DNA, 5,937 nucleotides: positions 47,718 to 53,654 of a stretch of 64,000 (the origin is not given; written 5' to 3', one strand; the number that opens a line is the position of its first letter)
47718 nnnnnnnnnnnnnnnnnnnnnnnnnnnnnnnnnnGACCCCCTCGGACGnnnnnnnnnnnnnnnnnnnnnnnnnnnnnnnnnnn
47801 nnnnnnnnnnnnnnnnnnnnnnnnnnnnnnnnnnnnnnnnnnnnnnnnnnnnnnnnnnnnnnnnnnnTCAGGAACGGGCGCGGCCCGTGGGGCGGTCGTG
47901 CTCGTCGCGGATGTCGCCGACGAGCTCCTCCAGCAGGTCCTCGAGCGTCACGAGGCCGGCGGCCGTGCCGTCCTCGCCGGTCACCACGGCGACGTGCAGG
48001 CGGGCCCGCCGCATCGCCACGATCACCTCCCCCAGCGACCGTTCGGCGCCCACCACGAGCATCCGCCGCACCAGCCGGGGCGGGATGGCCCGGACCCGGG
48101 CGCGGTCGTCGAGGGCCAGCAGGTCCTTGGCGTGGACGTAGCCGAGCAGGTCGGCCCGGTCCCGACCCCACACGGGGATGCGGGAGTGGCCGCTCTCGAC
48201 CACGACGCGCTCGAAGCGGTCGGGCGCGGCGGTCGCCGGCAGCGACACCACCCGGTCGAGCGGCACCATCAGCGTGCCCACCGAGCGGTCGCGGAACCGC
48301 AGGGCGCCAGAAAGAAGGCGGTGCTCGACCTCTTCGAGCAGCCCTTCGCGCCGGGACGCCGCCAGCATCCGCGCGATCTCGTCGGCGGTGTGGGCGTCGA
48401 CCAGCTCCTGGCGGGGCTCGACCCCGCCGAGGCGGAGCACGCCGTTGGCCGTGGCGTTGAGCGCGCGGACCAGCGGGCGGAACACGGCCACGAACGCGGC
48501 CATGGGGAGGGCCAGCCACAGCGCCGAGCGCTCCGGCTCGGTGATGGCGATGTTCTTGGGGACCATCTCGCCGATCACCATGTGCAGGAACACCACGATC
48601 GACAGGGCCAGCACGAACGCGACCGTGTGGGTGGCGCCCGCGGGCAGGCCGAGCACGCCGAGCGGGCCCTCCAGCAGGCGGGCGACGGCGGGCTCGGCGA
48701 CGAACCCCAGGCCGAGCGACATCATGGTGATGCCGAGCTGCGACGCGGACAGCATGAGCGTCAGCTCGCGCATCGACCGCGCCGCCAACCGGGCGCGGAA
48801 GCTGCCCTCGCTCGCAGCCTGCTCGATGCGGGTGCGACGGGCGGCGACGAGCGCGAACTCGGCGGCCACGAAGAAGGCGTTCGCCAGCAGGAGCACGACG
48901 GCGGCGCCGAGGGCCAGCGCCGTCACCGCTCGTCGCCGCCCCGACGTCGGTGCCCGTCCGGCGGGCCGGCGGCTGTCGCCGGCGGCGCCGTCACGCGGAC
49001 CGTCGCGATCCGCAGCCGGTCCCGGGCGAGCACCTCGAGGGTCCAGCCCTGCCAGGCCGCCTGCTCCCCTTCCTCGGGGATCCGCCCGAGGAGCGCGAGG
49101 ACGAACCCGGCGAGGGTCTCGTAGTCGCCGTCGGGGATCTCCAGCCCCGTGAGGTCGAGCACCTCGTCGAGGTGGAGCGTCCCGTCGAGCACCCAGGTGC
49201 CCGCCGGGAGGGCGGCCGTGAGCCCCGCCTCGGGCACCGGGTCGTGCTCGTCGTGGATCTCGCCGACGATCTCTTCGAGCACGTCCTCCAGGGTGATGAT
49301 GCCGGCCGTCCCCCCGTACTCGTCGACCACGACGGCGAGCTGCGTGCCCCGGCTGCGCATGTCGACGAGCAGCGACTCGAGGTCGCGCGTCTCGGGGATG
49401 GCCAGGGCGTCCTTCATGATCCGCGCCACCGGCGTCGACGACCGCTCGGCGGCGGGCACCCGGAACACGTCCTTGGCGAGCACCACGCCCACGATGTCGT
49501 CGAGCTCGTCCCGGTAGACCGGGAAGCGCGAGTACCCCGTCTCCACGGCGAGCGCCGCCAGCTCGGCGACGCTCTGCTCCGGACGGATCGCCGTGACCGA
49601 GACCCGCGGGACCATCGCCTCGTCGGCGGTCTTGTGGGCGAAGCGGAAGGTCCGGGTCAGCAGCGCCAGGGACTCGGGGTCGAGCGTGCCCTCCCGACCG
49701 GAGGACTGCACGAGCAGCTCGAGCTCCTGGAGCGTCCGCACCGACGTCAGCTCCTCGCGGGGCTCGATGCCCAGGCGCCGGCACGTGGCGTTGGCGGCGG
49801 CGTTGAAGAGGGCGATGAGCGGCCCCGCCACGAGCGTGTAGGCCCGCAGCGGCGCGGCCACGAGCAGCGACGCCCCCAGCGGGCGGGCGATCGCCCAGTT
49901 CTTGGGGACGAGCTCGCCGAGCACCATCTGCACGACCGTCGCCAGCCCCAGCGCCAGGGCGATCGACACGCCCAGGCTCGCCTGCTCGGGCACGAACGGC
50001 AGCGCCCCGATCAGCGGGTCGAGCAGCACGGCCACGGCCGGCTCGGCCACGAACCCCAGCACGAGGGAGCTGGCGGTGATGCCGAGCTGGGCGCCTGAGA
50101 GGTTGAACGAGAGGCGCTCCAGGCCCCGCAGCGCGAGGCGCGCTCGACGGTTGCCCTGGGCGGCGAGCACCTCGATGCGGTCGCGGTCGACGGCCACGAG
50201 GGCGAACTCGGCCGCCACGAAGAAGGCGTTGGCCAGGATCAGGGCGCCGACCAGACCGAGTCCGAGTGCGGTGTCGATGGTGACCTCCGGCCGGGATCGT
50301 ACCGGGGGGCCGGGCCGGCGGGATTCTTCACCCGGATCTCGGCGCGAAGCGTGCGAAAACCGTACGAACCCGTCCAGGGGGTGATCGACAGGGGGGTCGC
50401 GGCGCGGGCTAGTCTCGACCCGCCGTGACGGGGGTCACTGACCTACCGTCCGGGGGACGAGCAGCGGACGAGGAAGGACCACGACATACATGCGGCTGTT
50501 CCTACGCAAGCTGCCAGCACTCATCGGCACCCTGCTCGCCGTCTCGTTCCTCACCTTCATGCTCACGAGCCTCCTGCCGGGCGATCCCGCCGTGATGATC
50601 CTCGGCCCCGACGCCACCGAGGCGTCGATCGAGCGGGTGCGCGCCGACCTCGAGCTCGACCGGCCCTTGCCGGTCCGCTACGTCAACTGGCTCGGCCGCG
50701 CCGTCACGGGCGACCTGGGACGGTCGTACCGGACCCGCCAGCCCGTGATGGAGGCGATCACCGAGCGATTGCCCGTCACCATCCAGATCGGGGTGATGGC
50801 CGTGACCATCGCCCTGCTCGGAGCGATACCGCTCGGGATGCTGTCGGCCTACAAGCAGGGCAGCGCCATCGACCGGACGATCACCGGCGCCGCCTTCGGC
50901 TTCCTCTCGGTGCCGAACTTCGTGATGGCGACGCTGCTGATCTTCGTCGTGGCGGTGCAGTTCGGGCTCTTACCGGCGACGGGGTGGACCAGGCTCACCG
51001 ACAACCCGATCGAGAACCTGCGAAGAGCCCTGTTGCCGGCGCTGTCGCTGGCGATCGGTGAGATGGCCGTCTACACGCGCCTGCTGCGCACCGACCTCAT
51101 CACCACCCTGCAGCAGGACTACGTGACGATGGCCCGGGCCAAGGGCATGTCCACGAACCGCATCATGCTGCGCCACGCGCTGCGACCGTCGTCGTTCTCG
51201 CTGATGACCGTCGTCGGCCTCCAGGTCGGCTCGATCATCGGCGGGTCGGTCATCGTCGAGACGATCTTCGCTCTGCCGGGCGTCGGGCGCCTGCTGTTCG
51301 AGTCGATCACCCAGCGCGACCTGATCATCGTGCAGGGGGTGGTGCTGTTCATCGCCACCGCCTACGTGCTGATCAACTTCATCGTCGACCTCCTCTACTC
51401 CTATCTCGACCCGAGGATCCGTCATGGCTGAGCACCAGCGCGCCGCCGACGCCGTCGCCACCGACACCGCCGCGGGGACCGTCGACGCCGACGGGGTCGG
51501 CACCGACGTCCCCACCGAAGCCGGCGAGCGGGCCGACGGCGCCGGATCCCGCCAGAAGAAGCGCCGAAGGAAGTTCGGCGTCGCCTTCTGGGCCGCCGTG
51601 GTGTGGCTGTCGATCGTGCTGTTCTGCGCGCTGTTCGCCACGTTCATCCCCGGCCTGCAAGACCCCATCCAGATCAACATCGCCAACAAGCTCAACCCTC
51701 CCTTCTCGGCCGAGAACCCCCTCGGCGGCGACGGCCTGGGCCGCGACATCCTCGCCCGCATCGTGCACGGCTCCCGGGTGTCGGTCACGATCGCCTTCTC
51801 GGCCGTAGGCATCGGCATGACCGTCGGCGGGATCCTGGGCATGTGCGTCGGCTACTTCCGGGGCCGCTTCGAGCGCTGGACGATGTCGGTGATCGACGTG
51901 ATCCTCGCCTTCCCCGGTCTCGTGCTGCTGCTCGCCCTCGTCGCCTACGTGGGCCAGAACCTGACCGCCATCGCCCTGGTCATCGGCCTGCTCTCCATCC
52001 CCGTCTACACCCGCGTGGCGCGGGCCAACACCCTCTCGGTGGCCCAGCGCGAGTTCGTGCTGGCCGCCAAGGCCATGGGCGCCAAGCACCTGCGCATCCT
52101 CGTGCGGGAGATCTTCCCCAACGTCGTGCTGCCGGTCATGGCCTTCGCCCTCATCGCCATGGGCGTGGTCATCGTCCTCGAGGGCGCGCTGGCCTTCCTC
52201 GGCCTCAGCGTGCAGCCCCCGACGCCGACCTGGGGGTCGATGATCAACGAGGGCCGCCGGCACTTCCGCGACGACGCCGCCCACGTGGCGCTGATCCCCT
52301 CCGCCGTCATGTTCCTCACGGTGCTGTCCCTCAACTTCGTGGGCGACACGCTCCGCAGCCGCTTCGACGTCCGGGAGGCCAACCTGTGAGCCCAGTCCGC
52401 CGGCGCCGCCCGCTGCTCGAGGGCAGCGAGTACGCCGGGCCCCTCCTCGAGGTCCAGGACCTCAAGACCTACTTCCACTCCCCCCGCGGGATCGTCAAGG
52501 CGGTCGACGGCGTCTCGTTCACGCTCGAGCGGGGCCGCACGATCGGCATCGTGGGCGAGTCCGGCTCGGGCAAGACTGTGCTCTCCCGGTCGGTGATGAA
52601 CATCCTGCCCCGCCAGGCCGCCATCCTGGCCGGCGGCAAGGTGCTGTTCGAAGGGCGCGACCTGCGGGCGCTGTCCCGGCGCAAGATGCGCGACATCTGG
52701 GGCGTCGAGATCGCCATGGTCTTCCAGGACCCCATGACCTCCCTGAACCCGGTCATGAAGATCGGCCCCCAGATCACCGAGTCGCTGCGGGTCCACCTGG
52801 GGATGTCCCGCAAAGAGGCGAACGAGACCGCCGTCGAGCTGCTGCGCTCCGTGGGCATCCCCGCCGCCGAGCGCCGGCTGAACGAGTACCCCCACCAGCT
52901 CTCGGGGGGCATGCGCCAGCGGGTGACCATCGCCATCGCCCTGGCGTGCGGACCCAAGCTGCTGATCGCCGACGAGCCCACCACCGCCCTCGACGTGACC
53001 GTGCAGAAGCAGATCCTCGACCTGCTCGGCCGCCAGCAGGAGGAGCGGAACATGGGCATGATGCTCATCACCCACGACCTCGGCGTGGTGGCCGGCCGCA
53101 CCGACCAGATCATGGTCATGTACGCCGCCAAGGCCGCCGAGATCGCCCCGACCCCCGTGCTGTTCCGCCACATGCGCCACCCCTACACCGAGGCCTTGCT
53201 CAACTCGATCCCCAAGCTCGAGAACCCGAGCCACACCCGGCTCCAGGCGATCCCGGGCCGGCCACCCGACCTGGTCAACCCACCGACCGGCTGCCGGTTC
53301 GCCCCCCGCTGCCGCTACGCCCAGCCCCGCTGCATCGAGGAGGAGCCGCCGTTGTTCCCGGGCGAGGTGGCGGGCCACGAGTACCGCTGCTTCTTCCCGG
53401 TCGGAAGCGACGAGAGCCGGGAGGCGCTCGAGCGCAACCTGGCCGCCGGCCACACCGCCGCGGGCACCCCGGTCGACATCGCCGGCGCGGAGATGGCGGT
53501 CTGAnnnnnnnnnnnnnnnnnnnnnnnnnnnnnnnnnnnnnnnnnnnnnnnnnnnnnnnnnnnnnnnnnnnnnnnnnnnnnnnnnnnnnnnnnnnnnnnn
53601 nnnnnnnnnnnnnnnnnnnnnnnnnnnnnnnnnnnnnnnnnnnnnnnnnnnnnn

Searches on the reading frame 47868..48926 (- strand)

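Call 31: search_protein_families(library=pfam, proteins=[window:47868-48926:-], max_evalue=0.00001)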
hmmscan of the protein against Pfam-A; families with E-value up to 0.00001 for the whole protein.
window:47868-48926:- (352 aa): 2 families
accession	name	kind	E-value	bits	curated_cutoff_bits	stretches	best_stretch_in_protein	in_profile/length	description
PF01595.25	CNNM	-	5.4e-44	150.4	28.4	1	9-201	3-181/181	Cyclin M transmembrane N-terminal domain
PF00571.33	CBS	-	9.2e-12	45.6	24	1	287-336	7-56/57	CBS domain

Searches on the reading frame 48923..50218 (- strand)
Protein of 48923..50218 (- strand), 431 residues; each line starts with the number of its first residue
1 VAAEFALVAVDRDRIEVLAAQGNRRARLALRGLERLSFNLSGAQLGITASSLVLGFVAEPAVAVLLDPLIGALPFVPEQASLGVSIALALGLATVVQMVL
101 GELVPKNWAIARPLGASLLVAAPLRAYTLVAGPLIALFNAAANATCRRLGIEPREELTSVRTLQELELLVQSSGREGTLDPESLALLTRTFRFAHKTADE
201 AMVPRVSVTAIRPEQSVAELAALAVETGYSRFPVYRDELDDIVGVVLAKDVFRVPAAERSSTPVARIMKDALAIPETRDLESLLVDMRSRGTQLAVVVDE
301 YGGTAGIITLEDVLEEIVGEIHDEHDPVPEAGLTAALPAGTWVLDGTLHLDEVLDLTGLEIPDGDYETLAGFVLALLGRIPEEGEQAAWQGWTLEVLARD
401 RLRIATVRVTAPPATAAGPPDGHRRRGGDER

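Call 31: search_protein_families(library=pfam, proteins=[window:48923-50218:-], max_evalue=0.00001)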
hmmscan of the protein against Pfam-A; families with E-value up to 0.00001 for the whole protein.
window:48923-50218:- (431 aa): 3 families
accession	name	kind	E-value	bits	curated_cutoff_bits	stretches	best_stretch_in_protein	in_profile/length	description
PF01595.25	CNNM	-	1.6e-33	116.3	28.4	1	2-182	15-180/181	Cyclin M transmembrane N-terminal domain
PF03471.22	CorC_HlyC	-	7.5e-23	80.8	27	1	338-411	4-79/81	Transporter associated domain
PF00571.33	CBS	-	5.1e-15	56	24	2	265-318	2-56/57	CBS domain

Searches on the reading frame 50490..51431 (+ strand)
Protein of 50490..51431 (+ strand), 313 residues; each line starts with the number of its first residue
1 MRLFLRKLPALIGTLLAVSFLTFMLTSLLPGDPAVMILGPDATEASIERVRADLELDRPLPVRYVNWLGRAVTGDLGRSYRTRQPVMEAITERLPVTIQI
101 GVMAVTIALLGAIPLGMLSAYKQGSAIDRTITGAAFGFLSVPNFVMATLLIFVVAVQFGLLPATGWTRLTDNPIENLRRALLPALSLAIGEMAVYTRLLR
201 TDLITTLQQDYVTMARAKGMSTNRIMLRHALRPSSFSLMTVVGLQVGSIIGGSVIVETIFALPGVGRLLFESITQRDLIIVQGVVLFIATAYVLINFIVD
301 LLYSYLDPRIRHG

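Call 31: search_protein_families(library=pfam, proteins=[window:50490-51431:+], max_evalue=0.00001)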
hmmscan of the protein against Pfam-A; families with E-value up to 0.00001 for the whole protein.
window:50490-51431:+ (313 aa): 2 families
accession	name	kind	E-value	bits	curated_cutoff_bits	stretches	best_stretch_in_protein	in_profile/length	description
PF00528.27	BPD_transp_1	-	4.7e-37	127.9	26.4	1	112-312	1-184/184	Binding-protein-dependent transport system inner membrane component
PF19300.4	BPD_transp_1_N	-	2.9e-15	56.9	23.8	1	2-99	3-112/114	Binding-prot-dependent transport system membrane comp, N-term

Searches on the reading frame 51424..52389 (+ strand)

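Call 31: search_protein_families(library=pfam, proteins=[window:51424-52389:+], max_evalue=0.00001)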
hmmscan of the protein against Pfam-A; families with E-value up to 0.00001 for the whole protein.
window:51424-52389:+ (321 aa): 1 family
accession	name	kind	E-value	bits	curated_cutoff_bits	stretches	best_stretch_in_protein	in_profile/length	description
PF00528.27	BPD_transp_1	-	5e-30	105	26.4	1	135-315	1-179/184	Binding-protein-dependent transport system inner membrane component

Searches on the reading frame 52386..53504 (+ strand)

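Call 31: search_protein_families(library=pfam, proteins=[window:52386-53504:+], max_evalue=0.00001)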
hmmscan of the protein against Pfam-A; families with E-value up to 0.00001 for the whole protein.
window:52386-53504:+ (372 aa): 2 families
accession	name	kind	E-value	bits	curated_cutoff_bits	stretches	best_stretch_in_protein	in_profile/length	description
PF00005.33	ABC_tran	-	9.5e-30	104.4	25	1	41-200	2-137/137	ABC transporter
PF08352.17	oligo_HPY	-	1.1e-20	74.2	27.1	1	252-316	2-65/65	Oligopeptide/dipeptide transporter, C-terminal region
